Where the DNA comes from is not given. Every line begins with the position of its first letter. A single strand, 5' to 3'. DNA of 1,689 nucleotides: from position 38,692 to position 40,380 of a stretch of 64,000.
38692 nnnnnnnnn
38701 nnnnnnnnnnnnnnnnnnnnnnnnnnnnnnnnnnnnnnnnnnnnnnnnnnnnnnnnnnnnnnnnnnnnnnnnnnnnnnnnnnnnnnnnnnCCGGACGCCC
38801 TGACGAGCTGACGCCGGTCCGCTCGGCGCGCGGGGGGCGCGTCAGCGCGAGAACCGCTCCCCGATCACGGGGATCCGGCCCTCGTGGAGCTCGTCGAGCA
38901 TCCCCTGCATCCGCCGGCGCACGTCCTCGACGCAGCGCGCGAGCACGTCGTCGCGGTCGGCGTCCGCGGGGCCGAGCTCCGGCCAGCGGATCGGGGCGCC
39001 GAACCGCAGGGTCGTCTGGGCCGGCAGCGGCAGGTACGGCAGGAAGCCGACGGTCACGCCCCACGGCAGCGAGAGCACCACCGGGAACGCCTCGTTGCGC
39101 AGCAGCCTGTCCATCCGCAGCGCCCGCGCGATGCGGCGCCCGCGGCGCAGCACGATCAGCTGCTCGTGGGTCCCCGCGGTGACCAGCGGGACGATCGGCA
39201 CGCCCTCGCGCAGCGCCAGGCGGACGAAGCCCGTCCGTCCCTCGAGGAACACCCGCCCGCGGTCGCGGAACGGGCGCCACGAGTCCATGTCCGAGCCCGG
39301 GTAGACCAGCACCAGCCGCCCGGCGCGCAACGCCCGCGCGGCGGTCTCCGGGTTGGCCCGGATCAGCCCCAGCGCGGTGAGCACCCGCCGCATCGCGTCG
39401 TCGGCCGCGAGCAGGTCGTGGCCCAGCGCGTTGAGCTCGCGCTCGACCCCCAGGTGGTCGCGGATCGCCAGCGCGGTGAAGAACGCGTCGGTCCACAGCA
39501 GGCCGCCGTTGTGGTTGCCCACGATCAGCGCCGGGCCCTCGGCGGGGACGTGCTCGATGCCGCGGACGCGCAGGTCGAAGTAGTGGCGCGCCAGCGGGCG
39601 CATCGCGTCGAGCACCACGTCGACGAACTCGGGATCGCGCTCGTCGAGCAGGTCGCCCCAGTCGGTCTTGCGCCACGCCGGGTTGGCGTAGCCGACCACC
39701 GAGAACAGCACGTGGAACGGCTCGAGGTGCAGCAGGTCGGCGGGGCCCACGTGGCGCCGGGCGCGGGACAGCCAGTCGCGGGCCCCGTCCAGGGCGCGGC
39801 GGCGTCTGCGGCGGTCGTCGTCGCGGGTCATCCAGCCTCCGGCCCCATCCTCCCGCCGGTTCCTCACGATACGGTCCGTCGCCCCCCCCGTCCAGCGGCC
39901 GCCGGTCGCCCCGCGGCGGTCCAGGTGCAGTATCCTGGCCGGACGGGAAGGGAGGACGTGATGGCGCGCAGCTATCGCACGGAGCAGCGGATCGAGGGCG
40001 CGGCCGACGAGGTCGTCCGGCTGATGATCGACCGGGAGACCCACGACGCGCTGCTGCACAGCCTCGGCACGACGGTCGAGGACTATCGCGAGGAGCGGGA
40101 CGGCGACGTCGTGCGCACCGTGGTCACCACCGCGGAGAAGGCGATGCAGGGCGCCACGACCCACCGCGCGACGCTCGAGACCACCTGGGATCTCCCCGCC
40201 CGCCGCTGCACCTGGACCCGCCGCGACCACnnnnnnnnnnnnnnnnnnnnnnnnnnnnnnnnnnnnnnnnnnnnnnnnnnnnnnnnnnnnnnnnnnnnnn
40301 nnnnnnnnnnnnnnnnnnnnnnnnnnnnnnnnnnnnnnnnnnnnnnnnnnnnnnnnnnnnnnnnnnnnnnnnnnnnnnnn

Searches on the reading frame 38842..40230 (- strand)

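Call 62: search_protein_families(library=pfam, proteins=[window:38842-40230:-], max_evalue=0.0001)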
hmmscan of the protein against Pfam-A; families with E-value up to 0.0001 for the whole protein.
window:38842-40230:- (462 aa): 2 families
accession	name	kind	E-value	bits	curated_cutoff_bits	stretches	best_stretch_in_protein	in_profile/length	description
PF01553.26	Acyltransferase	-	1e-12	48.5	23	1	220-350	2-130/132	Acyltransferase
PF03982.18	DAGAT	-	1.2e-07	31.4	22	1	215-415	46-252/297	Diacylglycerol acyltransferase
